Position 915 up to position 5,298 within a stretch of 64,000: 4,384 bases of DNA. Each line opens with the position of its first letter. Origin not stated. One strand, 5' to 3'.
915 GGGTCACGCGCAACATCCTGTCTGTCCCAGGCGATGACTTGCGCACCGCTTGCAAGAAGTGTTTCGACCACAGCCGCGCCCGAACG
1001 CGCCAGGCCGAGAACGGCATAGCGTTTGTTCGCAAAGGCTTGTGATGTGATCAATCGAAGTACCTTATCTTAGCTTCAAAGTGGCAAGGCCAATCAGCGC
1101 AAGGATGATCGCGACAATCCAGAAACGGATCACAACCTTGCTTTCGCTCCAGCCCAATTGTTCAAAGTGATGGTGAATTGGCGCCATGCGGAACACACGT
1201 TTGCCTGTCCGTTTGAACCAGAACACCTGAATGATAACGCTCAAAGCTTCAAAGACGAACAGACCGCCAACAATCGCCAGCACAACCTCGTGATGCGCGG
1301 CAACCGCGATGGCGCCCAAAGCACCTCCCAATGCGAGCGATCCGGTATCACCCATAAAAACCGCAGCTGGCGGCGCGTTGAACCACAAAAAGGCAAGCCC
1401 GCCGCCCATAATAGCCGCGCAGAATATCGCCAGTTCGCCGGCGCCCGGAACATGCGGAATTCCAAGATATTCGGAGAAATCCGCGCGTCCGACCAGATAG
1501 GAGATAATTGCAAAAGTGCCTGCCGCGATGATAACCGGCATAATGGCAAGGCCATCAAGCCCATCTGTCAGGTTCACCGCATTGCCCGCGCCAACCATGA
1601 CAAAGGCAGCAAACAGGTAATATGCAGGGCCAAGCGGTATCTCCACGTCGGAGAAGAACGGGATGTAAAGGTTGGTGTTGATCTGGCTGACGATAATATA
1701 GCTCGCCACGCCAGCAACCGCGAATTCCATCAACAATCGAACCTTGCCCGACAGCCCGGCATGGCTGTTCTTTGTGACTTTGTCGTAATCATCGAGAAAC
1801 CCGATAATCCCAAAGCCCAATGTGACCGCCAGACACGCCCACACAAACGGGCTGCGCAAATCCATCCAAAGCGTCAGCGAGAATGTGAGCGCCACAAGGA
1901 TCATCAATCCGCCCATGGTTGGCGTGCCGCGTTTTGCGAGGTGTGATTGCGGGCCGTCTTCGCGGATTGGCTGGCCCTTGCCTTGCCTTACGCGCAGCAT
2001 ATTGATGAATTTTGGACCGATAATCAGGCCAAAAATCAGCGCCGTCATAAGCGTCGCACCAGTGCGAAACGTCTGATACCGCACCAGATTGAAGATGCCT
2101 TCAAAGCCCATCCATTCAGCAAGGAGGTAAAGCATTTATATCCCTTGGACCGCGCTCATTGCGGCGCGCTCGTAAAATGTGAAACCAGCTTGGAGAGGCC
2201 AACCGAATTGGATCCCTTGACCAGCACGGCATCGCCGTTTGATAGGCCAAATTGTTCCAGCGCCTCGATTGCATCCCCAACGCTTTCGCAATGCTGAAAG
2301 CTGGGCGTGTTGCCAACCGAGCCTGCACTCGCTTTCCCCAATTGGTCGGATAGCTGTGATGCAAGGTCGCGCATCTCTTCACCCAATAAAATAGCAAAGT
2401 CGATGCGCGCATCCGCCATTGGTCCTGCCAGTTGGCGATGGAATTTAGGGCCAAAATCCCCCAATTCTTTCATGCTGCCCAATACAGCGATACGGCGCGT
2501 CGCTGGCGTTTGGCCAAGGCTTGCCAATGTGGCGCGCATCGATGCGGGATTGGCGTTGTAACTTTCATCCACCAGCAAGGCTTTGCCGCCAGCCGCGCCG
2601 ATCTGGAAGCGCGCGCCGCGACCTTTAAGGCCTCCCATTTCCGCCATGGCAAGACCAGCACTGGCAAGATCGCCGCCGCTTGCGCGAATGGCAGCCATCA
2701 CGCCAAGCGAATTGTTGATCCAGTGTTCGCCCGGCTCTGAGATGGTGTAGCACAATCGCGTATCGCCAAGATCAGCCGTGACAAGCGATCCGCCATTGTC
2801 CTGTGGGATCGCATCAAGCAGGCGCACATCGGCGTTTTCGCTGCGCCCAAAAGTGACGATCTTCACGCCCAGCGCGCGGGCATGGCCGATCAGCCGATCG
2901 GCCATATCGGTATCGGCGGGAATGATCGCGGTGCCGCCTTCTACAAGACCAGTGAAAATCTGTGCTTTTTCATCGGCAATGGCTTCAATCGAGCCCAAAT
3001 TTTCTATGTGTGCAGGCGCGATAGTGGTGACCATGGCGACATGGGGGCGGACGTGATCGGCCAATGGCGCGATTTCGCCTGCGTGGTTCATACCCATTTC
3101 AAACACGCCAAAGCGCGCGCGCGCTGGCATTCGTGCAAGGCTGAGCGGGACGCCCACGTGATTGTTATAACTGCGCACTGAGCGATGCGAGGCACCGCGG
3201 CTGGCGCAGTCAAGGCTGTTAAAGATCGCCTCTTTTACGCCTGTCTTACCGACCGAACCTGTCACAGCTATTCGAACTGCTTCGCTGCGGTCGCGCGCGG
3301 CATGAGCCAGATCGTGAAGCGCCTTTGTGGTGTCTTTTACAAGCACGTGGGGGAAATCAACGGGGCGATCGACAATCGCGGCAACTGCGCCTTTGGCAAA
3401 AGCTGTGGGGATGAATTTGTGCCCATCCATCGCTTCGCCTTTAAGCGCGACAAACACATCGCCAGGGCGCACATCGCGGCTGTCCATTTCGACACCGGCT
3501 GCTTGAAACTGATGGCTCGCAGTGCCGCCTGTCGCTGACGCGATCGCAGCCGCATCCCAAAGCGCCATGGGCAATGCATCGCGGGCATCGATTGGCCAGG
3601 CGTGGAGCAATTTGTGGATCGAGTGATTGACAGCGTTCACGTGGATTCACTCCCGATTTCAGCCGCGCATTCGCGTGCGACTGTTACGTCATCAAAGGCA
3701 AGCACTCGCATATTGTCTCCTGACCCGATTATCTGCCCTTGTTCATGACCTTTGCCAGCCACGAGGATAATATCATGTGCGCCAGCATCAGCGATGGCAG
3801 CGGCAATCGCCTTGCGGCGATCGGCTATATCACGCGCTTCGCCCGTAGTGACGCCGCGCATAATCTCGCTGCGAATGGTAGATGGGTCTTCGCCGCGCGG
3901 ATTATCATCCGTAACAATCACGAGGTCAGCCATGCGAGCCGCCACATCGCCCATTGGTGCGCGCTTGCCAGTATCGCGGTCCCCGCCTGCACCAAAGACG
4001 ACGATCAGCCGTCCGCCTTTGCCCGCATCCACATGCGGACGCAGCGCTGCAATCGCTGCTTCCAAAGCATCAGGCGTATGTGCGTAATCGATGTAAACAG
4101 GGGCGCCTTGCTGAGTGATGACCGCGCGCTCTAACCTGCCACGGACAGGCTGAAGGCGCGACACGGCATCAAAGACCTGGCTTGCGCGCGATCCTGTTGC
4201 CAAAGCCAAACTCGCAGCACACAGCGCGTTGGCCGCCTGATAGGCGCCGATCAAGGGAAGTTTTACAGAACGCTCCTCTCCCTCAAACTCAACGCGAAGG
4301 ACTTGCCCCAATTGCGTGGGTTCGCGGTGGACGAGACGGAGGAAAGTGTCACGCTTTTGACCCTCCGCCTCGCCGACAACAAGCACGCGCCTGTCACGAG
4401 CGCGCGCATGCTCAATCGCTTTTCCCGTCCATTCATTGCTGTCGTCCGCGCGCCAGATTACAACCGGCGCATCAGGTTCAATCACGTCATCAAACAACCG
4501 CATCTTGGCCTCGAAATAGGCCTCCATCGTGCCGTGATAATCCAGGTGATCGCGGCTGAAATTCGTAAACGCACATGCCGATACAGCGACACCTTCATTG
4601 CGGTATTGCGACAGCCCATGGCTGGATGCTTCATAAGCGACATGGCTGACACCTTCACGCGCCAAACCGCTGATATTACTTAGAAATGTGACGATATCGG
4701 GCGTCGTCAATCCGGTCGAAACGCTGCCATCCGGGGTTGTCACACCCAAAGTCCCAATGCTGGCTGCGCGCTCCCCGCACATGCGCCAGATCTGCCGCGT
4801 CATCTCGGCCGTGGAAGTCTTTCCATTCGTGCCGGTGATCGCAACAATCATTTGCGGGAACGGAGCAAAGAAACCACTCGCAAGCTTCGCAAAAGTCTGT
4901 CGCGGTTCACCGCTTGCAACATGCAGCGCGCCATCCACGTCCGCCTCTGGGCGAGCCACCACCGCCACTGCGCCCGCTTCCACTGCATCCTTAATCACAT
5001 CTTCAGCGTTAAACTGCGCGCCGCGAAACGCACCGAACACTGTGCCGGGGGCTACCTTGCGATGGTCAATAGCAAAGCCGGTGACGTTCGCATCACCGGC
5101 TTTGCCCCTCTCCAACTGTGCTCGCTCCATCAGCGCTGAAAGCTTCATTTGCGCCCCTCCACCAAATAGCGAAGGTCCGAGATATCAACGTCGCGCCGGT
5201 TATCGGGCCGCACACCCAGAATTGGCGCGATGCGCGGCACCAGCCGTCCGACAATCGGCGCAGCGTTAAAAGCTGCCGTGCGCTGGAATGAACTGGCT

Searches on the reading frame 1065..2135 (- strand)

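Call 43: search_protein_families(library=pfam, proteins=[window:1065-2135:-], max_evalue=0.000001)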
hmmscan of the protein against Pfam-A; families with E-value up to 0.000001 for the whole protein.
window:1065-2135:- (356 aa): 1 family
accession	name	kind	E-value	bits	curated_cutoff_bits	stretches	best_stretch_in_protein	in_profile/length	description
PF00953.26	Glycos_transf_4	-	2e-32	112.8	27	1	99-280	2-159/160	Glycosyl transferase family 4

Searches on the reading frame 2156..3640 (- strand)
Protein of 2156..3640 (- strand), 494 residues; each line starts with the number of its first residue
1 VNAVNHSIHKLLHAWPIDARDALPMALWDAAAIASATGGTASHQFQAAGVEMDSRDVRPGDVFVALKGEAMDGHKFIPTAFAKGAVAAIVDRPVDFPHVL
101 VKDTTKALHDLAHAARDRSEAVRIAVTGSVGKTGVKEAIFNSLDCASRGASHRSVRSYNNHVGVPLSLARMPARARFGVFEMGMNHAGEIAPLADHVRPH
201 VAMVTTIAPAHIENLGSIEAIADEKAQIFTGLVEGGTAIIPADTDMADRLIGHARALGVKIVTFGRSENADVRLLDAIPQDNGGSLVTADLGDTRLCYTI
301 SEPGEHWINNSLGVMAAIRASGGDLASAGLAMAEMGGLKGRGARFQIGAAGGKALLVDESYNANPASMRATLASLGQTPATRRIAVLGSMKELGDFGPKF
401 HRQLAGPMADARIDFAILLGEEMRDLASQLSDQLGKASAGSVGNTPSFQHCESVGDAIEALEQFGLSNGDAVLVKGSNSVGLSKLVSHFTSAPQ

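Call 43: search_protein_families(library=pfam, proteins=[window:2156-3640:-], max_evalue=0.000001)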
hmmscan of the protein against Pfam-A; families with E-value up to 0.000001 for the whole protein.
window:2156-3640:- (494 aa): 3 families
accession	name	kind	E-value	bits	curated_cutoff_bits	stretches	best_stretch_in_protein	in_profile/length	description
PF08245.18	Mur_ligase_M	-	4.2e-40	138.3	24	1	126-317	1-199/200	Mur ligase middle domain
PF02875.26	Mur_ligase_C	-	1.7e-19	71.3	28.4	1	344-477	2-126/127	Mur ligase, glutamate ligase domain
PF01225.30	Mur_ligase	-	1.5e-10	41.8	21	1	49-97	4-57/95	Mur ligase family, catalytic domain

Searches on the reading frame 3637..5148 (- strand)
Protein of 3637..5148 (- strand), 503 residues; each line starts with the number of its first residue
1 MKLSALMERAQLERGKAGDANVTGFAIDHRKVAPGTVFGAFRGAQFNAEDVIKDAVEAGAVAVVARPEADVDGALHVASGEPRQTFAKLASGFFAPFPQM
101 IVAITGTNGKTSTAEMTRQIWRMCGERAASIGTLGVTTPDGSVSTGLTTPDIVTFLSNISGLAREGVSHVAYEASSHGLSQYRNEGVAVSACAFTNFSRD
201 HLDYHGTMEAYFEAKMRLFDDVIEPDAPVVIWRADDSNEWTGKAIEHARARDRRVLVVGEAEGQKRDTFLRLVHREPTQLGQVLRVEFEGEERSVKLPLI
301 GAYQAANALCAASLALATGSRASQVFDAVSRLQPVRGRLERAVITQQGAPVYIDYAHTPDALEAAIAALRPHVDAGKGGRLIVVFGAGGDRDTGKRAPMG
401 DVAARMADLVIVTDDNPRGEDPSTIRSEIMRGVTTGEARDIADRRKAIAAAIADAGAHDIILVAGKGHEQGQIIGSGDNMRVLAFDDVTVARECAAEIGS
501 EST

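Call 43: search_protein_families(library=pfam, proteins=[window:3637-5148:-], max_evalue=0.000001)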
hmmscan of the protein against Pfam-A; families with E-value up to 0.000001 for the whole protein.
window:3637-5148:- (503 aa): 2 families
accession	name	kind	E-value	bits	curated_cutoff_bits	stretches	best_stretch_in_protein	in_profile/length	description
PF08245.18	Mur_ligase_M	-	4.4e-40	138.2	24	1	104-314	1-199/200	Mur ligase middle domain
PF02875.26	Mur_ligase_C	-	3.2e-32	112.5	28.4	1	337-467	1-127/127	Mur ligase, glutamate ligase domain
